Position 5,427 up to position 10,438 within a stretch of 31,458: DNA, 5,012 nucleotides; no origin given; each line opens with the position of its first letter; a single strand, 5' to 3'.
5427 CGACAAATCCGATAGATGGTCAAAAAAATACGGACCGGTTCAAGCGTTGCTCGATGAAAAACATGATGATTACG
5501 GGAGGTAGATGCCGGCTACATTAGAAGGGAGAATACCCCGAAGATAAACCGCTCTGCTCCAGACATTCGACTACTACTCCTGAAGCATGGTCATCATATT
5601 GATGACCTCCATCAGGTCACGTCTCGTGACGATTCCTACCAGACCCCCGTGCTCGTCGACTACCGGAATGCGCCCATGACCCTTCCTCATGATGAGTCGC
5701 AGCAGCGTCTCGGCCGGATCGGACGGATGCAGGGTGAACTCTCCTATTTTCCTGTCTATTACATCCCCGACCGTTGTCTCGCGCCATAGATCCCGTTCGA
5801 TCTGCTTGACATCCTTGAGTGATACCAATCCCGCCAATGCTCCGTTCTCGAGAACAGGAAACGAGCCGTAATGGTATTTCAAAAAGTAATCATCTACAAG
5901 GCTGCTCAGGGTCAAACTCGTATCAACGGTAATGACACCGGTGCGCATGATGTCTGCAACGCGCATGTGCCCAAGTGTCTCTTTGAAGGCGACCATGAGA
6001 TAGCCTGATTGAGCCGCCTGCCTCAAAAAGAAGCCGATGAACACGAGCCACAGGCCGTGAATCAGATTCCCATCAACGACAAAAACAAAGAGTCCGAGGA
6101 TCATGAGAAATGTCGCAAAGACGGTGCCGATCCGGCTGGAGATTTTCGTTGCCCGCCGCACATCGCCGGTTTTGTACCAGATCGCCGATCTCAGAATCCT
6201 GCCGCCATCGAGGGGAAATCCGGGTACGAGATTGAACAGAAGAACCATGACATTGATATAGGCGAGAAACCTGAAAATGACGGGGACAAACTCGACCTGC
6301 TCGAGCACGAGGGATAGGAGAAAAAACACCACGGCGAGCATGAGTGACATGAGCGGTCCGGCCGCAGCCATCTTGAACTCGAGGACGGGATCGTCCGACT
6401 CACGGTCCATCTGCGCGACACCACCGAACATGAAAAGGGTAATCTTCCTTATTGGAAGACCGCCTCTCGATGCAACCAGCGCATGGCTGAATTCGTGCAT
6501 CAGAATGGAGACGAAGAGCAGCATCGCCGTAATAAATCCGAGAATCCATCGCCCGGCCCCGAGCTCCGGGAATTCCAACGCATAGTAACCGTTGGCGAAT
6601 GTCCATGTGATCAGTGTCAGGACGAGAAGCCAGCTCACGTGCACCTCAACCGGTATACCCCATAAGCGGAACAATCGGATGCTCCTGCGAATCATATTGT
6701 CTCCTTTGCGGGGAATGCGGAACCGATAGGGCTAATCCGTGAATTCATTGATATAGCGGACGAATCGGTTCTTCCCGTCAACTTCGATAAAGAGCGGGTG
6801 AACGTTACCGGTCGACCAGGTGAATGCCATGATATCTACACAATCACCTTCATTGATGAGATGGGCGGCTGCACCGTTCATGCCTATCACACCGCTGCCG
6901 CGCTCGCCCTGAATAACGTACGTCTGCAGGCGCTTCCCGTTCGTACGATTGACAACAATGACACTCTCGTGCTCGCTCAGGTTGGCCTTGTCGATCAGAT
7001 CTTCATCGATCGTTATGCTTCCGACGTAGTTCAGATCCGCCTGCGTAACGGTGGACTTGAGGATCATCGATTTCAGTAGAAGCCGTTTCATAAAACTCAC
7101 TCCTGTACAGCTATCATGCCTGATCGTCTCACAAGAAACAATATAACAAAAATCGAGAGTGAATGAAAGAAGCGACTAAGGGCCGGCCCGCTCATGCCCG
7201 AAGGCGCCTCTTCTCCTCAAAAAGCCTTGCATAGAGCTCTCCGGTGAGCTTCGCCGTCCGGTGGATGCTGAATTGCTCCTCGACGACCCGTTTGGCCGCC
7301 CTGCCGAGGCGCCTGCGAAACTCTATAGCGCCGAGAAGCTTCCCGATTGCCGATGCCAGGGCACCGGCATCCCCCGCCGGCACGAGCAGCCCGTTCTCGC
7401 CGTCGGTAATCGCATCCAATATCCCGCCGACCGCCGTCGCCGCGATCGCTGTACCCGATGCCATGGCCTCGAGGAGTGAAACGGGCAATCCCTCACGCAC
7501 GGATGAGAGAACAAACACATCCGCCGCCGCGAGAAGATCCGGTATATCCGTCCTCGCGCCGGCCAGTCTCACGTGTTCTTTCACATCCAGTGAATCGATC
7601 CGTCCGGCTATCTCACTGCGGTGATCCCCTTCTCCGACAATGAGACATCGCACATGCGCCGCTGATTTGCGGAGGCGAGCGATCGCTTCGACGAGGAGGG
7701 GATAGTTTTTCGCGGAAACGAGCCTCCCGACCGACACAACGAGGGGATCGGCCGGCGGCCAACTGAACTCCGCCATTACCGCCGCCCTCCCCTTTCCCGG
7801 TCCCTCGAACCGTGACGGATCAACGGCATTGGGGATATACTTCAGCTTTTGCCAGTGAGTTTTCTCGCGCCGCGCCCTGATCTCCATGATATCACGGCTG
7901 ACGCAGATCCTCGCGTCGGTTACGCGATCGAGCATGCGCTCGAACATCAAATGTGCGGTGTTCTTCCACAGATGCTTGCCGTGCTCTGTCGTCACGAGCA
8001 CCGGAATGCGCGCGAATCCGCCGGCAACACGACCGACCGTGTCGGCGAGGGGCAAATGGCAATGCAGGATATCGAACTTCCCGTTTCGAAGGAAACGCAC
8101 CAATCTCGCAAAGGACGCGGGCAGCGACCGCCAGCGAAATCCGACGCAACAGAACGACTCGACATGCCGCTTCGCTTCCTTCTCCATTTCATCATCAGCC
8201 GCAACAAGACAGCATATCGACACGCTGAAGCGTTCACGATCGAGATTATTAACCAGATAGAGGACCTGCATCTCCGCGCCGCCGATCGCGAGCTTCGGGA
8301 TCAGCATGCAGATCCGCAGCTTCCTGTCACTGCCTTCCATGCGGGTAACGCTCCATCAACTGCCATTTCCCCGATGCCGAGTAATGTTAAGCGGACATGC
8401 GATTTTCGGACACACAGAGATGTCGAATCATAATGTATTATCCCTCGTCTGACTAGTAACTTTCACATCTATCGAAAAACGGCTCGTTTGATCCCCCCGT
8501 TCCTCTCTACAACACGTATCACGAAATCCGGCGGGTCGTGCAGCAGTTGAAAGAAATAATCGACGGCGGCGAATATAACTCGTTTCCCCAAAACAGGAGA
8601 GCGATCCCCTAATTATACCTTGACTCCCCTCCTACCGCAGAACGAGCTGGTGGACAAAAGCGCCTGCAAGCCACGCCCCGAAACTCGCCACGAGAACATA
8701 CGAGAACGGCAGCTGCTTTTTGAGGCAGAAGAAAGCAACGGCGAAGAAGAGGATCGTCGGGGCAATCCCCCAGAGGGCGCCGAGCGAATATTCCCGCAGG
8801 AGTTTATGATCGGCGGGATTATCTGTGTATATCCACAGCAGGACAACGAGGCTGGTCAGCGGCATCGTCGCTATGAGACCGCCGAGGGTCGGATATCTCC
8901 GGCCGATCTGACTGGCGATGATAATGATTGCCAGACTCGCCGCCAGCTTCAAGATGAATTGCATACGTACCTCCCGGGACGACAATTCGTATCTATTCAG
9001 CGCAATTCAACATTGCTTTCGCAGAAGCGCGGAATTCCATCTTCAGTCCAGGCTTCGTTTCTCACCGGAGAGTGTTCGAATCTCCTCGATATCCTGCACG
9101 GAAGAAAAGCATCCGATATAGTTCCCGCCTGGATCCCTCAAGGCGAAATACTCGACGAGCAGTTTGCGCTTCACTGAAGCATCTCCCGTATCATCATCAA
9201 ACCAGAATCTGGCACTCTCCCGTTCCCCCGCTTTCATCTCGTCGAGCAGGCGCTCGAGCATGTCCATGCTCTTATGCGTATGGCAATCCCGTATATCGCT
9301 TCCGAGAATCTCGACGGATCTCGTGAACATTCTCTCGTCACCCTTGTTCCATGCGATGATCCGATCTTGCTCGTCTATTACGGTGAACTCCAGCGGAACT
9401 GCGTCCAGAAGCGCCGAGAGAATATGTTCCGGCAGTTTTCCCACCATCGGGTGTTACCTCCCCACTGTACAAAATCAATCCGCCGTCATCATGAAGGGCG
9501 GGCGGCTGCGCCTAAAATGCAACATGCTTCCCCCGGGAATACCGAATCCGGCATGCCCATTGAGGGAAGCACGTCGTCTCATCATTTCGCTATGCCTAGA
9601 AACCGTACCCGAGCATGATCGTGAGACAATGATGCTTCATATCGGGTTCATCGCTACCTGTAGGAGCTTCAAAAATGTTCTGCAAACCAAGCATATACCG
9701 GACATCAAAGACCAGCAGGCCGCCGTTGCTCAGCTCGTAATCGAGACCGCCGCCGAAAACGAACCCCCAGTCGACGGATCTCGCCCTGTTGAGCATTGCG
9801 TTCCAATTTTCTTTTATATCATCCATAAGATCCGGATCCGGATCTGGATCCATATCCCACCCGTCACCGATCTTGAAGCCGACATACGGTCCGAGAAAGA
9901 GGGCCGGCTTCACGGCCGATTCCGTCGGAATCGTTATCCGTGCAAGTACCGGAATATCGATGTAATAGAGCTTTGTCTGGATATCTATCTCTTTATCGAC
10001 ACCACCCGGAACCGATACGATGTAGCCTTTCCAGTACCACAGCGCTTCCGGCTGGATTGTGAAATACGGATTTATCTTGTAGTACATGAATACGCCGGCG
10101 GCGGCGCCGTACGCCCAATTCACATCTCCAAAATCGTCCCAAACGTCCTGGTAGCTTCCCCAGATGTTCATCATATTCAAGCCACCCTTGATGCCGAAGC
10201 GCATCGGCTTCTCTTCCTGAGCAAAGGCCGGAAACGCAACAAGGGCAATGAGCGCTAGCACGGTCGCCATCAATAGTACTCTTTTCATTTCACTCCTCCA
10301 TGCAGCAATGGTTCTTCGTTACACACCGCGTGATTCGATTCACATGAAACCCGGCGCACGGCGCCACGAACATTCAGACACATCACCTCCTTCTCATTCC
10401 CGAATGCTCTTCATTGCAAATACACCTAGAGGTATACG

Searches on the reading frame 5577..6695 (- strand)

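Call 28: search_protein_families(library=pfam, proteins=[window:5577-6695:-], max_evalue=0.001)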
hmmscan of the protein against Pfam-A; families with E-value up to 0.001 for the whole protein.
window:5577-6695:- (373 aa): 3 families
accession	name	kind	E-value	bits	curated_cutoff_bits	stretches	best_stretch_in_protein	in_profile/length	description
PF02163.28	Peptidase_M50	-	2.4e-24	86.4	27.2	2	56-132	2-104/221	Peptidase family M50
PF00571.33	CBS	-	9.5e-24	83.9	24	2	310-365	2-55/57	CBS domain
PF13398.12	Peptidase_M50B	-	2.2e-06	28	26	1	56-150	17-108/201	Peptidase M50B-like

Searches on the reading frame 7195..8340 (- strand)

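Call 28: search_protein_families(library=pfam, proteins=[window:7195-8340:-], max_evalue=0.001)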
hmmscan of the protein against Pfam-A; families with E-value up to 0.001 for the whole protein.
window:7195-8340:- (382 aa): 7 families
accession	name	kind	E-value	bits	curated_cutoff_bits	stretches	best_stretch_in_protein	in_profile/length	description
PF00534.26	Glycos_transf_1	-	8.7e-39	133.2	26.4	1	192-351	9-171/172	Glycosyl transferases group 1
PF13692.12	Glyco_trans_1_4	-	4.1e-37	128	27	1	199-336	2-140/142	Glycosyl transferases group 1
PF13439.12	Glyco_transf_4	-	1.3e-21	77.8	28.5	1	19-177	1-170/170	Glycosyltransferase Family 4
PF13579.12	Glyco_trans_4_4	-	2e-12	48.2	29.7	1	20-157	1-144/158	Glycosyl transferase 4-like domain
PF13524.12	Glyco_trans_1_2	-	5.1e-06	26.9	25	1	219-363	8-140/144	Glycosyl transferase-like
PF20706.3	GT4-conflict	-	0.00017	21.2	26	1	196-314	193-323/385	Family 4 Glycosyltransferase in conflict systems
PF13477.12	Glyco_trans_4_2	-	0.00069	20.2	23.4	0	25-131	12-118/139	Glycosyl transferase 4-like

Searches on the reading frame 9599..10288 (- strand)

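Call 28: search_protein_families(library=pfam, proteins=[window:9599-10288:-], max_evalue=0.001)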
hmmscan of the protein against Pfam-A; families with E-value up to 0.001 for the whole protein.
window:9599-10288:- (230 aa): 2 families
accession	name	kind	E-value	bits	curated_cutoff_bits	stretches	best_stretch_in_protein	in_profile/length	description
PF13568.12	OMP_b-brl_2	-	8.6e-21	75.2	27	1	22-207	1-175/175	Outer membrane protein beta-barrel domain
PF13505.12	OMP_b-brl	-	1.3e-15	58.5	28.7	1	10-230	2-175/175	Outer membrane protein beta-barrel domain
